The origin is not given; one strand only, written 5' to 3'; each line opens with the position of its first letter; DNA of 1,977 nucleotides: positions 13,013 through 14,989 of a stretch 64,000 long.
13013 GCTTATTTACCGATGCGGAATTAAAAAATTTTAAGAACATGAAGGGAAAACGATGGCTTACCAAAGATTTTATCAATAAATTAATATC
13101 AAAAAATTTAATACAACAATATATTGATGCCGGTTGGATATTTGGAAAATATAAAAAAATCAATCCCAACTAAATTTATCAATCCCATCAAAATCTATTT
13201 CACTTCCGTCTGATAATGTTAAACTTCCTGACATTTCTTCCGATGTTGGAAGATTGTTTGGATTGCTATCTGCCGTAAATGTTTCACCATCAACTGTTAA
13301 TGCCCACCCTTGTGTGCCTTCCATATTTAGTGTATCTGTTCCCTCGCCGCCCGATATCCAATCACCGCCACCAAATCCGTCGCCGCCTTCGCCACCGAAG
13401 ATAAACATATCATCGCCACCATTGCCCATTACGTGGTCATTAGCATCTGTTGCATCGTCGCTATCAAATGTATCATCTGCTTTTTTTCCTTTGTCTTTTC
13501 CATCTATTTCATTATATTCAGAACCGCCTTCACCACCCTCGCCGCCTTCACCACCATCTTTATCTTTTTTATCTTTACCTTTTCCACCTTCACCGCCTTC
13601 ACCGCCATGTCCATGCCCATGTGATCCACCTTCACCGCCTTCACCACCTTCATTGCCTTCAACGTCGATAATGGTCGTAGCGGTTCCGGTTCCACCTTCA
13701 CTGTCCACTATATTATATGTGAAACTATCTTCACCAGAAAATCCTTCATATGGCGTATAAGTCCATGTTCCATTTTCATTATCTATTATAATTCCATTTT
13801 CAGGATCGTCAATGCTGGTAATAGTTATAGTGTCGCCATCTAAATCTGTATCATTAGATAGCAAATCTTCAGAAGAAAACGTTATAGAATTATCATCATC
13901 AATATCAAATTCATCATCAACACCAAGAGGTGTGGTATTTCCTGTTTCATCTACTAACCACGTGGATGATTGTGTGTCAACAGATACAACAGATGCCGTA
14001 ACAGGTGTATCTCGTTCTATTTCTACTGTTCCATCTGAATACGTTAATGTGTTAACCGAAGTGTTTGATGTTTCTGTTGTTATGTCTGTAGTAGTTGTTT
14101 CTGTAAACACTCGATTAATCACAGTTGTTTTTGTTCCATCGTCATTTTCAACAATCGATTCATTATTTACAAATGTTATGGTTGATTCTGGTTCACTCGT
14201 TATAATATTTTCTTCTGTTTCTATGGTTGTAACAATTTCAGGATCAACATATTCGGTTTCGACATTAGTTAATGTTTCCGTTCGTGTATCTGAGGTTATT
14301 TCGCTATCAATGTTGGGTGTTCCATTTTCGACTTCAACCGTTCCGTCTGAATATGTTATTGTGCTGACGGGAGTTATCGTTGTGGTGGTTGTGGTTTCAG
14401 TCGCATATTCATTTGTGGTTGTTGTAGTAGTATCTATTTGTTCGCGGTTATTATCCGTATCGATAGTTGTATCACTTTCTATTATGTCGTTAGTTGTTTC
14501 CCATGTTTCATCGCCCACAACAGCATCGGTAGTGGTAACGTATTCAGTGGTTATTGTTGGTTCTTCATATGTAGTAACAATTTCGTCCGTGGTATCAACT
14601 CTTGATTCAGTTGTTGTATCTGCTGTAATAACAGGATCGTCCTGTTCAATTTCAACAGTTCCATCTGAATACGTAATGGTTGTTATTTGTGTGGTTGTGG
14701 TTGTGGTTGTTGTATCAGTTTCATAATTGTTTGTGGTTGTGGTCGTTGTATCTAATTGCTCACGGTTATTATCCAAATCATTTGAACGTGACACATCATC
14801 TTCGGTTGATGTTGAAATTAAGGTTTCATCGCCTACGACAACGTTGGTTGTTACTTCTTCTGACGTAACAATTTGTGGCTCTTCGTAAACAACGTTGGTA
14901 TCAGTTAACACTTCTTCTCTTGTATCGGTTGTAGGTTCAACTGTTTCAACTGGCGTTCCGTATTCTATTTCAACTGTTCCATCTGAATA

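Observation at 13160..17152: Phage-encoded 1330-aa Thr-rich repeat protein with cadherin-like and RTX calcium-binding modules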

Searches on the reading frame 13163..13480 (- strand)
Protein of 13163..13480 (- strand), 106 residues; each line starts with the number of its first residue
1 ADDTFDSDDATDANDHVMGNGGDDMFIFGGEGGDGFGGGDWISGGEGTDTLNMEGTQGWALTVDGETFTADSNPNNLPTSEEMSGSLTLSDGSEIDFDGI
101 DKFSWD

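Call 8: search_protein_families(library=pfam, proteins=[window:13163-13480:-], max_evalue=10)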
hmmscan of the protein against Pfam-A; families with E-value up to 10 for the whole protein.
seq(106 aa): 1 family
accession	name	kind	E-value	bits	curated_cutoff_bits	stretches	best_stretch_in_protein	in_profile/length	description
PF00353.25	HemolysinCabind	-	0.24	11.9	23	1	35-51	2-18/36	RTX calcium-binding nonapeptide repeat (4 copies)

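Call 58: search_solved_structures(query=window:13163-13477:-, max_evalue=10, show_alignments=3)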
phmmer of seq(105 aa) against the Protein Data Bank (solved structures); distinct sequences matched with E-value up to 10: 1.
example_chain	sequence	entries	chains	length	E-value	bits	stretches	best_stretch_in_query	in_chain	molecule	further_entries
2ml3_A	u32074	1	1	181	3.3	11.2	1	8-51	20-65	Poly(beta-D-mannuronate) C5 epimerase 6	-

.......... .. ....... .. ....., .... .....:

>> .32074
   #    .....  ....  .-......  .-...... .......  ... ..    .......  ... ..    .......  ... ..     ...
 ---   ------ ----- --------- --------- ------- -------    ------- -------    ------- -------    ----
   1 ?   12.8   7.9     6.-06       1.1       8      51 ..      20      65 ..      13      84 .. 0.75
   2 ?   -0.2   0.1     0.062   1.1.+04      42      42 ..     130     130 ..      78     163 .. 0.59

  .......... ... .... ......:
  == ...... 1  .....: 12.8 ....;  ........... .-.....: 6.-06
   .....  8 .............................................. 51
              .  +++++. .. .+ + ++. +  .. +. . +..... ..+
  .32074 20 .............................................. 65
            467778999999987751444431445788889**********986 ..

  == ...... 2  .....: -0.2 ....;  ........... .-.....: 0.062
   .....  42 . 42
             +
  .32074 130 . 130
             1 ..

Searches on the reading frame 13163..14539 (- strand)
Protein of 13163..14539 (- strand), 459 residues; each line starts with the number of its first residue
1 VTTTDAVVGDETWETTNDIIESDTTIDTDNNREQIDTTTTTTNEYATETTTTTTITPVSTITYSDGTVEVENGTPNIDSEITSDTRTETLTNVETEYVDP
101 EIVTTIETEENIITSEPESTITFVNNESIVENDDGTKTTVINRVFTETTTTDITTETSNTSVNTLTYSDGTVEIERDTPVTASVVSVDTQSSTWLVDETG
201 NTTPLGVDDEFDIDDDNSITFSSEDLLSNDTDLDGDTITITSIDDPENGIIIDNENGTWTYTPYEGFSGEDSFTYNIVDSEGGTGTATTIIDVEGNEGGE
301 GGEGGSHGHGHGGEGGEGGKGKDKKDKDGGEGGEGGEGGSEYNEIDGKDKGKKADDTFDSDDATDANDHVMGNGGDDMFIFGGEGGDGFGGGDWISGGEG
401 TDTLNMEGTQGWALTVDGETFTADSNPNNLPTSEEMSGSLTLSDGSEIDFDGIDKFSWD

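Call 48: predict_structure(alignment_id=A3)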
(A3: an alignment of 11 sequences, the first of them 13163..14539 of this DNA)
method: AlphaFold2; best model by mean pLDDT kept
length: 459 residues; sequences in the alignment: 11
mean_pLDDT: 69.9   pTM: 0.31
mean pLDDT of the five models: 69.9, 68.6, 68.1, 67.4, 65.6
residues with pLDDT >= 90: 154; 70-90: 113; 50-70: 44; < 50: 148
segments of 3 or more residues with pLDDT < 50: 201-204, 298-322, 324-348, 350-412, 425-427, 429-431, 433-447, 451-459
pLDDT, mean of each block of 10 residues (from residue 1): 93 94 92 94 95 93 90 93 94 94 95 94 84 75 88 96 94 94 95 78 57 73 77 65 87 86 86 83 77 65 36 38 40 35 40 43 39 33 34 32 30 52 51 47 46 38
secondary structure, 60 per line:
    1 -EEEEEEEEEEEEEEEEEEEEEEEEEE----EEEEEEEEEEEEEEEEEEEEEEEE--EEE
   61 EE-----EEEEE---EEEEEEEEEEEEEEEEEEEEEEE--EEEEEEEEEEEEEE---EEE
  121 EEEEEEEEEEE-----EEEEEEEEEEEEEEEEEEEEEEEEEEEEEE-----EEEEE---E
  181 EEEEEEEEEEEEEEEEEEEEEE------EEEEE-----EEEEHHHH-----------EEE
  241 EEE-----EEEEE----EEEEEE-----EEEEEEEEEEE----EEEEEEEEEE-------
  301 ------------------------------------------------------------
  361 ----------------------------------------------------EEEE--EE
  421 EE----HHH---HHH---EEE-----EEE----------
elements in order: E2-27 E32-55 E58-62 E68-72 E76-98 E101-114 E118-131 E137-166 E172-176 E180-202 E209-213 E219-222 H223-226 E238-243 E249-253 E258-263 E269-279 E284-293 E413-416 E419-422 E439-441 E447-449

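Call 51: fold_search(model_id=the predicted structure, library=pdb)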
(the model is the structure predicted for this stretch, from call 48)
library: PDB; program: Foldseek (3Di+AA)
matches with E <= 10: 873; with E <= 0.001: 18
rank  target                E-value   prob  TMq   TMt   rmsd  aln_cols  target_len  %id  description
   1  6dlh                  1.3e-05  1.00  0.14  0.09  46.8       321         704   15  Endo-fucoidan hydrolase MfFcnA4 from glycoside hydrolase family 107 (released 2018-10-03)
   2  9y9w_B                1.6e-05  1.00  0.15  0.21  56.9       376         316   12  Vibrio cholerae protein FrhA peptid-binding domain and adjacent split domain (S1127-F1439) in complex with peptide AGW (released 2025-12-03)
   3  6dms                  5.1e-05  1.00  0.14  0.10  47.0       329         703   14  Endo-fucoidan hydrolase MfFcnA4_H294Q from glycoside hydrolase family 107 (released 2018-10-03)
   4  9ybq_B                5.1e-05  1.00  0.14  0.21  55.1       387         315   10  Vibrio cholerae protein FrhA peptid-binding domain and adjacent split domain (S1127-F1439) in complex with peptide AGY (released 2025-12-03)
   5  9ybq_A                5.9e-05  1.00  0.15  0.21  56.7       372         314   12  Vibrio cholerae protein FrhA peptid-binding domain and adjacent split domain (S1127-F1439) in complex with peptide AGY (released 2025-12-03)
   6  9y9w_K                1.2e-04  0.99  0.14  0.21  55.4       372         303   12  Vibrio cholerae protein FrhA peptid-binding domain and adjacent split domain (S1127-F1439) in complex with peptide AGW (released 2025-12-03)
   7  6x6q_A                1.6e-04  0.97  0.13  0.12  56.7       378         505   12  Peptide-bound structure of Marinomonas primoryensis peptide-binding domain (released 2021-09-01)
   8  9ybq_I                1.7e-04  1.00  0.15  0.21  32.7       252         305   13  Vibrio cholerae protein FrhA peptid-binding domain and adjacent split domain (S1127-F1439) in complex with peptide AGY (released 2025-12-03)
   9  4m00_A                1.8e-04  0.99  0.14  0.13  32.8       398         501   11  Crystal structure of the ligand binding region of staphylococcal adhesion SraP (released 2014-06-18)
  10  6x5w_A                2.5e-04  0.97  0.14  0.12  56.5       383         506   12  Peptide-bound structure of Marinomonas primoryensis peptide-binding domain (released 2021-09-01)
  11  6xi1_BBB              3.0e-04  0.99  0.15  0.16  32.4       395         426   13  Crystal structure of tetra-tandem repeat in extending RTX adhesin from Aeromonas hydrophila (released 2020-10-14)
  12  9y9w_G                3.5e-04  1.00  0.14  0.21  33.1       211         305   15  Vibrio cholerae protein FrhA peptid-binding domain and adjacent split domain (S1127-F1439) in complex with peptide AGW (released 2025-12-03)
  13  6dns                  4.0e-04  1.00  0.14  0.11  21.3       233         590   15  Endo-fucoidan hydrolase MfFcnA9 from glycoside hydrolase family 107 (released 2018-10-03)
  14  9ybq_G                4.5e-04  1.00  0.15  0.21  33.7       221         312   14  Vibrio cholerae protein FrhA peptid-binding domain and adjacent split domain (S1127-F1439) in complex with peptide AGY (released 2025-12-03)
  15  8sgn_G                5.4e-04  0.93  0.12  0.13  56.1       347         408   10  Crystal structure of Epstein-Barr virus glycoprotein 350 (gp350) in complex with Cy651H02, a monoclonal antibody isola (released 2024-04-17)
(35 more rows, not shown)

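Call 86: fold_search(model_id=the predicted structure, library=viral)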
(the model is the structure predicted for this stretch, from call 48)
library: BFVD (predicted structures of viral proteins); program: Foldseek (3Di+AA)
matches with E <= 10: 732; with E <= 0.001: 11
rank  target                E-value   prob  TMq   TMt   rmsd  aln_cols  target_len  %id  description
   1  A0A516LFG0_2          1.0e-05  1.00  0.15  0.09  41.0       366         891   16  (no name in the UniProt tables at hand)
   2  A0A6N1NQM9            2.4e-05  1.00  0.18  0.19   3.3        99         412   25  Uncharacterized protein [Tupanvirus soda lake]
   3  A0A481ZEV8            2.5e-05  1.00  0.16  0.07  47.7       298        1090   13  Putative Ig domain protein [Pithovirus LCPAC404]
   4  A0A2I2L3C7            2.9e-05  1.00  0.17  0.11  56.7       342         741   11  Immunoglobulin-like fold protein [Orpheovirus IHUMI-LCC2]
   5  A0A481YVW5            7.6e-05  1.00  0.16  0.12   3.1        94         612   24  Uncharacterized protein [Marseillevirus LCMAC103]
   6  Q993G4                1.2e-04  0.99  0.15  0.11  56.4       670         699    8  ORF45 [callitrichine gammaherpesvirus 3]
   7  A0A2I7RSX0            5.5e-04  1.00  0.11  0.26  54.9       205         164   12  (no name in the UniProt tables at hand)
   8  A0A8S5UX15            6.9e-04  0.99  0.16  0.09  32.4       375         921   13  Uncharacterized protein [Siphoviridae sp. ctzO58]
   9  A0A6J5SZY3            6.9e-04  0.77  0.13  0.06  50.7       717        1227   11  Ig [uncultured Caudovirales phage]
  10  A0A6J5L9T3            9.7e-04  0.96  0.15  0.12  36.4       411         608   11  Autotransporter beta-domain containing protein [uncultured Caudovirales phage]
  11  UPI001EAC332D         9.7e-04  0.77  0.12  0.05  51.3       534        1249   10  (no name look-up for this kind of identifier)
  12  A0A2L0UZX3            1.2e-03  1.00  0.15  0.06  30.0       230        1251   17  Extracellular serine proteinase [Agrobacterium phage Atu_ph07]
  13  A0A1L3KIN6            1.8e-03  0.41  0.07  0.07  42.2       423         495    9  Maturation protein [Shahe levi-like virus 1]
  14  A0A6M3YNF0            2.7e-03  0.82  0.13  0.06  36.5       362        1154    8  PKD/Chitinase domain-containing protein [Alteromonas phage vB_AcoS-R7M]
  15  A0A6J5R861            2.7e-03  0.77  0.12  0.09  37.4       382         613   10  Autotransporter beta-domain containing protein [uncultured Caudovirales phage]
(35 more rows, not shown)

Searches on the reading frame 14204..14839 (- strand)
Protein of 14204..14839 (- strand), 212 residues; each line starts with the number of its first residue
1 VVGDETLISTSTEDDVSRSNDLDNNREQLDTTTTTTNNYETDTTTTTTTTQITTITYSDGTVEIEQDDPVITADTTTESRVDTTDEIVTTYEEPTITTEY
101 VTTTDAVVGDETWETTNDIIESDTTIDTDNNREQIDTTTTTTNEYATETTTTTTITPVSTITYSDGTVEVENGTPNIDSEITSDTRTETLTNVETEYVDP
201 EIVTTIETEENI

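Call 8: search_protein_families(library=pfam, proteins=[window:14204-14839:-], max_evalue=10)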
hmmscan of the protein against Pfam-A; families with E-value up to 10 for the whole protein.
seq(212 aa): 5 families
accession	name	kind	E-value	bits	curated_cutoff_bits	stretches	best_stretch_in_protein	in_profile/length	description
PF07202.18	Tcp10_C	-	0.011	15.8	36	2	53-64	23-34/35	T-complex protein 10 C-terminus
PF18458.6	XPB_DRD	-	0.15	12.4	26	1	161-189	1-31/57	Xeroderma pigmentosum group B helicase damage recognition domain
PF24423.1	OVT1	-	0.24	12.2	30.9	1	12-57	28-73/100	Major antigen, helical domain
PF18046.7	FKBP26_C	-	0.27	11.9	27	1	53-93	21-61/72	FKBP26_C-terminal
PF16969.10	SRP68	-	9.1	5.5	26.1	1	19-68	204-253/565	RNA-binding signal recognition particle 68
